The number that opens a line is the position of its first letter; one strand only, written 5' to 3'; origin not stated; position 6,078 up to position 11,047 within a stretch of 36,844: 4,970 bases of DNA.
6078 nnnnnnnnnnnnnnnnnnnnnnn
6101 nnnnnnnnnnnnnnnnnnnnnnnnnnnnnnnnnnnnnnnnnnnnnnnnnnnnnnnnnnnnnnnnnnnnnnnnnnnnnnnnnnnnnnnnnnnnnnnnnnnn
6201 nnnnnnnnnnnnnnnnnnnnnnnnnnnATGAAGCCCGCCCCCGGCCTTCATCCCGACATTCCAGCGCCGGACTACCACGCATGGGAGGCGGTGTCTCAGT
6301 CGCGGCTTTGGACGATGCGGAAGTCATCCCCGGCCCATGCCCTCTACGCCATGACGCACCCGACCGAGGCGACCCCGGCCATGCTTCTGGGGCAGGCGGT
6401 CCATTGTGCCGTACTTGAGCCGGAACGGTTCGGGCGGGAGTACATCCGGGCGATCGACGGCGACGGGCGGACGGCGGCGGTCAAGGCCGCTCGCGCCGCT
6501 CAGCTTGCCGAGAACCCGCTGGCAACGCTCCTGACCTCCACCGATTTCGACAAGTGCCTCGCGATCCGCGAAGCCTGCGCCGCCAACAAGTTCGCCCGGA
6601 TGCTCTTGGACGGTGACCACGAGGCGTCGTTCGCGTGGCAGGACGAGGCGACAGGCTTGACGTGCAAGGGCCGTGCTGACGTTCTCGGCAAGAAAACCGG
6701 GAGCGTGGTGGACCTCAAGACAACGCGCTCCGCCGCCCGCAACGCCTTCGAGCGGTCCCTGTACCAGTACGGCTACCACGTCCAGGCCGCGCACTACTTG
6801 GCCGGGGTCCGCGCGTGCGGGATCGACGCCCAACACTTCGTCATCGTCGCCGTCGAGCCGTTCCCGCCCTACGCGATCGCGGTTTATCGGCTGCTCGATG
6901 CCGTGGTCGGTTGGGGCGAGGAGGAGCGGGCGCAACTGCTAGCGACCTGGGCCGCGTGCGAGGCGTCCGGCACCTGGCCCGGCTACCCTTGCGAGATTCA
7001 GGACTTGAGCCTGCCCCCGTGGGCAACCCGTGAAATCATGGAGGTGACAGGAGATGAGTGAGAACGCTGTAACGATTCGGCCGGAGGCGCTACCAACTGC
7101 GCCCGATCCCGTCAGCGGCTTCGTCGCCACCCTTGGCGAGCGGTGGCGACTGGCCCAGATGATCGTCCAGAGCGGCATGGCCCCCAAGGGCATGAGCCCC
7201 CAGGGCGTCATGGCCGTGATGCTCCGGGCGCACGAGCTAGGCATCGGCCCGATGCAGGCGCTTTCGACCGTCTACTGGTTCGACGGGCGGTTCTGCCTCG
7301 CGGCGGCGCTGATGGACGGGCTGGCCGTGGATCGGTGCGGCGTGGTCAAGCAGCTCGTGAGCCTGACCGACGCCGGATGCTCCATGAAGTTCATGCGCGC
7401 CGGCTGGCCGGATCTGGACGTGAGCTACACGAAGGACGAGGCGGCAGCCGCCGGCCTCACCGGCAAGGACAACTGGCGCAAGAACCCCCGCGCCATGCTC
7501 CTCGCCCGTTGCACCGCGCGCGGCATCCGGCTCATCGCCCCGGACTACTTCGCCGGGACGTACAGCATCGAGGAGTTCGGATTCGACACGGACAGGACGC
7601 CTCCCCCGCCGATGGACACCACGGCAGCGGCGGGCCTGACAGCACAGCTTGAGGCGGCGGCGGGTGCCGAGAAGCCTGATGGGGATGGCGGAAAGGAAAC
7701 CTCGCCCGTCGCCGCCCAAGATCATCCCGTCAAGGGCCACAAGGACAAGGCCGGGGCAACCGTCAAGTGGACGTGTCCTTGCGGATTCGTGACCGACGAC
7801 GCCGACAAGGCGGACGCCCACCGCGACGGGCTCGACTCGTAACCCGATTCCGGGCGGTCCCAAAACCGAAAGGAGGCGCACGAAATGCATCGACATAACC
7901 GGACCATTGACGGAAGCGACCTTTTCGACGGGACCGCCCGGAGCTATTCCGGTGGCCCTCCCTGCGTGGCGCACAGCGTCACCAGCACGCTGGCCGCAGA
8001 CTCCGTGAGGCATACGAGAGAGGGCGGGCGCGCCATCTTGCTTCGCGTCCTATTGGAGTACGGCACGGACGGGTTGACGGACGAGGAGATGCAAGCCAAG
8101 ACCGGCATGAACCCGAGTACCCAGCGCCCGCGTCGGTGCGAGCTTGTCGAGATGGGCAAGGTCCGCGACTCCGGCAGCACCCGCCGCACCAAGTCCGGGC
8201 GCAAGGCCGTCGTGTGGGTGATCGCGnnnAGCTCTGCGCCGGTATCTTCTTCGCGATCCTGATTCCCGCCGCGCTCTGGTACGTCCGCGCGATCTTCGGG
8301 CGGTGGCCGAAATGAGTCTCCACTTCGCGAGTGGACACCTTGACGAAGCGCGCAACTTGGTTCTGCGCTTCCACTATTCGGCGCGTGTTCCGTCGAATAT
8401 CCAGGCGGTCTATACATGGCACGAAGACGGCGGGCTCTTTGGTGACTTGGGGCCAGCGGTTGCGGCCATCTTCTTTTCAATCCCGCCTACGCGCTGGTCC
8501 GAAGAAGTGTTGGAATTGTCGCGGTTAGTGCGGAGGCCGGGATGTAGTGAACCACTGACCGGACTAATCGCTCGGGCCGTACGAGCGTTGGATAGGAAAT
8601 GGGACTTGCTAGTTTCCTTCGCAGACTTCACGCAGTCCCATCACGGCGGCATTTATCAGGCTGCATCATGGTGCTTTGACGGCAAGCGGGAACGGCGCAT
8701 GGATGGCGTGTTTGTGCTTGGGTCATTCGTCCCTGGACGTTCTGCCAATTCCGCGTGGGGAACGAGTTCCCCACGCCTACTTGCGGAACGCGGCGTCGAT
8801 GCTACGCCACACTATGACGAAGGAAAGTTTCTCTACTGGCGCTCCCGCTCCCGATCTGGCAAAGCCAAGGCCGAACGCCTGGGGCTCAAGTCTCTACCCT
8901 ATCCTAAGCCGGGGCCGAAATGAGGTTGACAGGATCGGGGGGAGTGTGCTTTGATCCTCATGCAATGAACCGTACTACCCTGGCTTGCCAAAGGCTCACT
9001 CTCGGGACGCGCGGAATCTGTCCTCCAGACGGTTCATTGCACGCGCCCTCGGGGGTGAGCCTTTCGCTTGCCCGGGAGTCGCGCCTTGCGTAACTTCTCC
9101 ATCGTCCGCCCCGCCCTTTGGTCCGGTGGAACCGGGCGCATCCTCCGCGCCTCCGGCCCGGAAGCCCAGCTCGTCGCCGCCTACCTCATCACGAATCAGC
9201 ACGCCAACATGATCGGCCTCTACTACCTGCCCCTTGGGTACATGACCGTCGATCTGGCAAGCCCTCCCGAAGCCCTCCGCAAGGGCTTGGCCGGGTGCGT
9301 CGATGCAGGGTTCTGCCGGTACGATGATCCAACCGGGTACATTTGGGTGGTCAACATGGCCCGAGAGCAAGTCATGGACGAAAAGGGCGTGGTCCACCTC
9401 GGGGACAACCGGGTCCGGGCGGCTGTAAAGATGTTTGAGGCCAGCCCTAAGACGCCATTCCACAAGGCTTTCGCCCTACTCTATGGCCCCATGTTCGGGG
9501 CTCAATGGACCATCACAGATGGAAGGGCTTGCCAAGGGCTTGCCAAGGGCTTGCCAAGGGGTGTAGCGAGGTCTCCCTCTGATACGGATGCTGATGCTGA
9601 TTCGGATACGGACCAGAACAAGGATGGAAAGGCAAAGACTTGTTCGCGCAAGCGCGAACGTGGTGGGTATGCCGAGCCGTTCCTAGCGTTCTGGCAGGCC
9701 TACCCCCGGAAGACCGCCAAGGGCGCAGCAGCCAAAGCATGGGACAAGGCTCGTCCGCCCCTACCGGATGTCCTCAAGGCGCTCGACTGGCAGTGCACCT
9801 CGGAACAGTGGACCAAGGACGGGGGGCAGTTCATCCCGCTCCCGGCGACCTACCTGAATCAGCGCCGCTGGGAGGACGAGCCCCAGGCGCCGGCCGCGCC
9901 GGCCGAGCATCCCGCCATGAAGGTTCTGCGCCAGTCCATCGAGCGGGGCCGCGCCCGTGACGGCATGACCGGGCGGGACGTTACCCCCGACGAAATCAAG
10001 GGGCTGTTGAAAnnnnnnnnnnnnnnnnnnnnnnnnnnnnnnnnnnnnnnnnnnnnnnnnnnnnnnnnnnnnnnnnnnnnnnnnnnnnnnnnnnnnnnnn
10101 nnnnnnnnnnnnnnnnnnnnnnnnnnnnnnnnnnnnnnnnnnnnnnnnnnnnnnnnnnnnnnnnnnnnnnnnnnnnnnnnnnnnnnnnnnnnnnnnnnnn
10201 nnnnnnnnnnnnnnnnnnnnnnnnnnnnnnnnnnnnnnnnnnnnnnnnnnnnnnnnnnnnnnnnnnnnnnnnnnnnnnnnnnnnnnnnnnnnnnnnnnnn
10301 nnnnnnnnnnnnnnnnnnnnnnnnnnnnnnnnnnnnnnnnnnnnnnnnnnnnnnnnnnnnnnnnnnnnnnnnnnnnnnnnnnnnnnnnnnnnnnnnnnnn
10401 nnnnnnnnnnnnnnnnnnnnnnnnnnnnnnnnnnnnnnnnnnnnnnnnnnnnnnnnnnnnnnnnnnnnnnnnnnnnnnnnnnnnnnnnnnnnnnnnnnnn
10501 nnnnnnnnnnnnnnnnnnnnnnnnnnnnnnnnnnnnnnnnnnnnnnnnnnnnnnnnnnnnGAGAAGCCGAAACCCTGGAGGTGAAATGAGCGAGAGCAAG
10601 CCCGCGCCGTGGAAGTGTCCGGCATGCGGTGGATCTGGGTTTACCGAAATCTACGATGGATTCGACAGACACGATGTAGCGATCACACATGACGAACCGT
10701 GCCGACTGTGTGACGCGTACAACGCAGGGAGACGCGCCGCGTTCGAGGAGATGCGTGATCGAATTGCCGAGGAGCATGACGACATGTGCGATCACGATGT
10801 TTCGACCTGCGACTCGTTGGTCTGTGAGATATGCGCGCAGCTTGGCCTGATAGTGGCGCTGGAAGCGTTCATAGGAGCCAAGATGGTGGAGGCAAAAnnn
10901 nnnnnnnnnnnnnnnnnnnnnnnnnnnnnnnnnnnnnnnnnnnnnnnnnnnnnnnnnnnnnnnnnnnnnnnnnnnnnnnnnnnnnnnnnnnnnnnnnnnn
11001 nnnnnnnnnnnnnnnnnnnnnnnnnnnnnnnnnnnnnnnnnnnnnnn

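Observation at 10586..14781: Dispersed paralogous three-gene module (CxxCxGxG finger protein, TPGPW protein, VKDEEI protein) present twice in the middle region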

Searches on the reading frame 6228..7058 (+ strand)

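Call 69: search_protein_families(library=pfam, max_evalue=0.001, proteins=[window:6228-7058:+])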
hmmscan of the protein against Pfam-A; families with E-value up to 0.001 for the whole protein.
window:6228-7058:+ (277 aa): 1 family
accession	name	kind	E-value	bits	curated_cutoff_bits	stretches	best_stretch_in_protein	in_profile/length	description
PF12684.13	DUF3799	-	3.5e-35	122.3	26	1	23-256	1-225/233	PDDEXK-like domain of unknown function (DUF3799)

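Call 98: search_protein_families(library=phrogs, max_evalue=0.001, proteins=[window:6228-7058:+])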
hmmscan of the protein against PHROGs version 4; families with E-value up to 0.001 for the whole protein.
window:6228-7058:+ (277 aa): 3 families
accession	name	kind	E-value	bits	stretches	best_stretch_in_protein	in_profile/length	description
phrog_412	-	DNA, RNA and nucleotide metabolism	6.7e-80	270.5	1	1-275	134-415/440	exonuclease VIII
phrog_607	-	DNA, RNA and nucleotide metabolism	7.7e-25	88.3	1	6-253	578-859/883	exonuclease VII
phrog_1227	-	DNA, RNA and nucleotide metabolism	2.3e-08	34.6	1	118-209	105-200/268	exonuclease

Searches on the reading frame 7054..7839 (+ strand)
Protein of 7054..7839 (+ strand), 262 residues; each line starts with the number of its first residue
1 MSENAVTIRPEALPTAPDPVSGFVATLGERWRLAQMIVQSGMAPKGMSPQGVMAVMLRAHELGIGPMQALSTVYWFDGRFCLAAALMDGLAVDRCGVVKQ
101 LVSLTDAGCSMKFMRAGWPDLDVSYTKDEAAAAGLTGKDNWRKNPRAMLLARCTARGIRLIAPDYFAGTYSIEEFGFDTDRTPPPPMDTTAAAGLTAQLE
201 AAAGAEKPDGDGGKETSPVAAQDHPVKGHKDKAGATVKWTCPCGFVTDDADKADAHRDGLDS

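Call 69: search_protein_families(library=pfam, max_evalue=0.001, proteins=[window:7054-7839:+])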
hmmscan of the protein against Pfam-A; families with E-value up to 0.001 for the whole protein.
window:7054-7839:+ (262 aa): 0 families

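Call 98: search_protein_families(library=phrogs, max_evalue=0.001, proteins=[window:7054-7839:+])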
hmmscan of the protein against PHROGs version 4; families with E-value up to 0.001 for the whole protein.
window:7054-7839:+ (262 aa): 2 families
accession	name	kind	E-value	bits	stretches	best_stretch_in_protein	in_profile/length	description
phrog_561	-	DNA, RNA and nucleotide metabolism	1.3e-18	68.7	1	1-225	274-507/633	RecT-like ssDNA annealing protein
phrog_4171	-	DNA, RNA and nucleotide metabolism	2.3e-09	38.4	1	24-236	37-273/392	RecT-like ssDNA annealing protein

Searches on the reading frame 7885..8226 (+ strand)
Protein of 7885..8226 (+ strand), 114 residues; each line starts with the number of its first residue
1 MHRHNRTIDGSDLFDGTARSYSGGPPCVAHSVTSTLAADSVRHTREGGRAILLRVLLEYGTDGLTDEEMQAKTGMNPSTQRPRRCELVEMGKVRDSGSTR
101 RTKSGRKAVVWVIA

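Call 69: search_protein_families(library=pfam, max_evalue=0.001, proteins=[window:7885-8226:+])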
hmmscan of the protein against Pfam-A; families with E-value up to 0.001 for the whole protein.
window:7885-8226:+ (114 aa): 0 families

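Call 98: search_protein_families(library=phrogs, max_evalue=0.001, proteins=[window:7885-8226:+])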
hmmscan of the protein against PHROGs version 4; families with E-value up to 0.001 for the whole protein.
window:7885-8226:+ (114 aa): 2 families
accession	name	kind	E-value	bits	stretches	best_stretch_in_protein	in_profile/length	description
phrog_1123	-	unknown function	2.8e-12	47.5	1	33-112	17-95/112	-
phrog_18663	-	unknown function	0.00056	21.2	1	33-113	17-101/113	-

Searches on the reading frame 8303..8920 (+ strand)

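Call 69: search_protein_families(library=pfam, max_evalue=0.001, proteins=[window:8303-8920:+])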
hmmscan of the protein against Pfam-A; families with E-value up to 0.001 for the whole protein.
window:8303-8920:+ (206 aa): 1 family
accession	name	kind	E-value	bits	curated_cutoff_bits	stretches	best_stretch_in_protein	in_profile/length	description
PF25680.1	Mom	-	3.2e-14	53.5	27.1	1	12-202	8-202/202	Mom protein family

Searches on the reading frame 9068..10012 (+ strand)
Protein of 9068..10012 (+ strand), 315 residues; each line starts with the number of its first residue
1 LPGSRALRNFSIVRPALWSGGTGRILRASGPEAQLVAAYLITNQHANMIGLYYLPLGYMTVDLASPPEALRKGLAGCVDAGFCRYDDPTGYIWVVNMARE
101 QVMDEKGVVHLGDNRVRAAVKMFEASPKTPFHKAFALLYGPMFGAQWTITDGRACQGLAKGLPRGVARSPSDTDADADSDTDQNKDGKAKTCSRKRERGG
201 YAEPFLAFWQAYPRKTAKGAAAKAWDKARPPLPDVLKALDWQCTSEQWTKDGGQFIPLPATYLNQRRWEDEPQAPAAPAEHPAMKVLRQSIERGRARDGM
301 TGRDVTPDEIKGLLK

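Call 26: search_protein_families(library=phrogs, max_evalue=0.01, proteins=[window:9068-10012:+])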
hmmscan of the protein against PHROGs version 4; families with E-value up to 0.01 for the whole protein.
window:9068-10012:+ (315 aa): 11 families
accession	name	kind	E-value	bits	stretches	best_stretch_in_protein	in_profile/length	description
phrog_25210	-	unknown function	9.1e-34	117.9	1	7-205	1-190/207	-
phrog_1701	-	DNA, RNA and nucleotide metabolism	6e-29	102.8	1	8-104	2-96/323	DnaD-like helicase loader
phrog_12196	-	unknown function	8e-26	92.2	1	7-142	1-132/297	-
phrog_9474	-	DNA, RNA and nucleotide metabolism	6.4e-24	86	1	177-282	151-259/288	replication initiation protein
phrog_270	-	DNA, RNA and nucleotide metabolism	6e-22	79.5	1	182-283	155-261/383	replication initiation protein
phrog_9327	-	DNA, RNA and nucleotide metabolism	6.8e-20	72.8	1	189-281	152-251/276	primosomal protein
phrog_25711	-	unknown function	2.7e-10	41.7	1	8-101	4-95/164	-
phrog_16304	-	unknown function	3.1e-10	41.4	1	174-277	115-230/244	-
phrog_1347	-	unknown function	4.7e-06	26.6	1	205-276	277-351/417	-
phrog_35156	-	unknown function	6.4e-05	24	1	205-269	87-150/154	-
phrog_6251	-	DNA, RNA and nucleotide metabolism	0.0084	16.6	0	23-98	15-91/284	replisome organizer DnaA-like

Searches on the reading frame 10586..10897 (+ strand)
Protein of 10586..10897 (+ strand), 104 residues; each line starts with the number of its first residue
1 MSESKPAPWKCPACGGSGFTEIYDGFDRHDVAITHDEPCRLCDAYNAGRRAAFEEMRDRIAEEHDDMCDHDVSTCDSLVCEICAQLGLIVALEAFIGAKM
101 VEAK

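Call 4: search_protein_families(library=pfam, max_evalue=1, proteins=[window:10586-10897:+])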
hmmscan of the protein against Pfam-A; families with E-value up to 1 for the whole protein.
window:10586-10897:+ (104 aa): 4 families
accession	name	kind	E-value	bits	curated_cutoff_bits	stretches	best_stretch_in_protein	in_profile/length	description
PF07776.21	zf-AD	-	0.049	14.3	28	1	39-85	2-53/75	Zinc-finger associated domain (zf-AD)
PF00684.25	DnaJ_CXXCXGXG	-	0.061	14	32.7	1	7-43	14-48/65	DnaJ central domain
PF01431.27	Peptidase_M13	-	0.082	13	24.5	1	15-95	37-119/205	Peptidase family M13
PF14369.11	Zn_ribbon_19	-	0.36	11.4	30.8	1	10-22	22-34/35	zinc-ribbon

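Call 5: search_protein_families(library=phrogs, max_evalue=0.1, proteins=[window:10586-10897:+])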
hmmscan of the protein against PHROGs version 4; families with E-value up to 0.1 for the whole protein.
window:10586-10897:+ (104 aa): 2 families
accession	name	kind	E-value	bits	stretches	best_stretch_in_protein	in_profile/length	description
phrog_28080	-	unknown function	0.0048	18.1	1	3-80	16-96/116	-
phrog_6060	-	transcription regulation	0.027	15.4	0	9-20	38-49/61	anti-termination protein Q-like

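Call 76: predict_structure(alignment_id=A12)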
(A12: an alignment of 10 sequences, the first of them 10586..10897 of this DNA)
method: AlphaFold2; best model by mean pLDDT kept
length: 104 residues; sequences in the alignment: 10
mean_pLDDT: 67.4   pTM: 0.41
mean pLDDT of the five models: 67.4, 64.5, 64.3, 62.4, 61.1
residues with pLDDT >= 90: 0; 70-90: 45; 50-70: 54; < 50: 5
segments of 3 or more residues with pLDDT < 50: 30-32
pLDDT, mean of each block of 10 residues (from residue 1): 63 75 57 62 80 77 67 60 66 69 63
secondary structure, 60 per line:
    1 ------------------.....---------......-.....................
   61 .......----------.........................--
elements in order: E19-23 E33-38 H40-67 H78-102
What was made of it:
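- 10586..10900 (+): B1: a 104-aa protein with a Zn knuckle (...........CRLC), two long helices and a second Cys cluster. AF2 model has pLDDT 67 and shows a beta-hairpin (19-23, 33-38) plus helices 40-67 and 78-102 (call 76).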

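Call 78: fold_search(model_id=the predicted structure, library=pdb)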
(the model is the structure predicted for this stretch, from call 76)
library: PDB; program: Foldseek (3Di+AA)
matches with E <= 10: 4; with E <= 0.001: 0
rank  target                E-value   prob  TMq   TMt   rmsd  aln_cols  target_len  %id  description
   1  6w1b_D                5.3e+00  0.07  0.23  0.29   9.4        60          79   13  N-terminal domain of mouse surfactant protein B with bound lipid, Y59A/H79A mutant (released 2020-11-25)
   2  6w1b_A                7.9e+00  0.05  0.23  0.29   9.4        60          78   13  N-terminal domain of mouse surfactant protein B with bound lipid, Y59A/H79A mutant (released 2020-11-25)
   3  4g32                  9.0e+00  0.07  0.29  0.06   7.5        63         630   17  Crystal Structure of a Phospholipid-Lipoxygenase Complex from Pseudomonas aeruginosa at 1.75A (P21212) (released 2013-11-06)
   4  6w1b_C                9.0e+00  0.05  0.24  0.29   9.5        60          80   13  N-terminal domain of mouse surfactant protein B with bound lipid, Y59A/H79A mutant (released 2020-11-25)
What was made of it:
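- On DnaJ central cysteine-rich domain (PF00684): Foldseek finds no match (call 78), but the model is of low confidence (pLDDT 67, call 76).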

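Call 79: search_solved_structures(query=A12, max_evalue=10)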
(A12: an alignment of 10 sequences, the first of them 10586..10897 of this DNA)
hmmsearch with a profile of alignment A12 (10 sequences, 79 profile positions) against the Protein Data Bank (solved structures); distinct sequences matched with E-value up to 10: 8.
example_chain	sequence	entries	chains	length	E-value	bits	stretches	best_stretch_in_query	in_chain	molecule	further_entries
3pih_A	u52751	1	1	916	0.26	15.4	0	4-33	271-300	UvrABC system protein A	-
2l7b_A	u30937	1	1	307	0.45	14.6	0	40-78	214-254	Apolipoprotein E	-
1exk_A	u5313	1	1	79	0.47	14.6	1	8-32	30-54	DNAJ PROTEIN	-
3q7g_A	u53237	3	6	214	1.1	13.4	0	28-51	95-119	Amyloid-like protein 1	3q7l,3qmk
4rda_A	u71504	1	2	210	1.1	13.3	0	28-51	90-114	Amyloid-like protein 1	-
3pmr_A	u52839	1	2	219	1.2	13.2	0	28-51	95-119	Amyloid-like protein 1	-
5xyi_S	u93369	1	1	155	1.2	13.2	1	35-77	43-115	Ribosomal protein S13p/S18e, putative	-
4rd9_A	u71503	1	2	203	1.3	13.1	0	28-51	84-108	Amyloid-like protein 1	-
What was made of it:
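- On DnaJ central cysteine-rich domain (PF00684): The B-family profile matches 1exk at E=0.47 over 25 residues (call 79).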

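Call 80: search_protein_families(library=pfam, alignment_id=A12, max_evalue=0.1)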
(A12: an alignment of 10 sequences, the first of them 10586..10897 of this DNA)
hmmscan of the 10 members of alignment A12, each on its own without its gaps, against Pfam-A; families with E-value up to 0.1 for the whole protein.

A. member 1, window:10586-10897:+ (104 aa): 3 families
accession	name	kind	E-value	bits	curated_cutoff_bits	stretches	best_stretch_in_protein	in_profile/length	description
PF07776.21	zf-AD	-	0.049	14.3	28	1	39-85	2-53/75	Zinc-finger associated domain (zf-AD)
PF00684.25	DnaJ_CXXCXGXG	-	0.061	14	32.7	1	7-43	14-48/65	DnaJ central domain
PF01431.27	Peptidase_M13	-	0.082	13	24.5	1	15-95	37-119/205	Peptidase family M13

B. families by the number of members that match (of 10 scanned): 7 families
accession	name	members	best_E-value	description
PF23324.1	DUF7086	1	0.003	Domain of unknown function (DUF7086)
PF24950.1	Fn3_Dep-1_6th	1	0.024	Dep-1 sixth Fn3-like domain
PF09996.14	DUF2237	1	0.025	Uncharacterized protein conserved in bacteria (DUF2237)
PF16655.11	PhoD_N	1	0.028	PhoD-like phosphatase, N-terminal domain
PF07776.21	zf-AD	1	0.049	Zinc-finger associated domain (zf-AD)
PF00684.25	DnaJ_CXXCXGXG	1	0.061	DnaJ central domain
PF01431.27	Peptidase_M13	1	0.082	Peptidase family M13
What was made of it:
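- On DnaJ central cysteine-rich domain (PF00684): No other B-family member matches (calls 4, 80).
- On DnaJ/Hsp40 co-chaperone: No such Pfam hit in B1, B2, B3 or g15107 (calls 4, 80).
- Closest known: DnaJ/Hsp40 cysteine-rich domain. Different: The knuckle is followed by a helical hairpin that DnaJ does not have (calls 4, 76, 79, 80).
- The DnaJ tests fail (calls 4, 78-80), and B3 has no finger.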
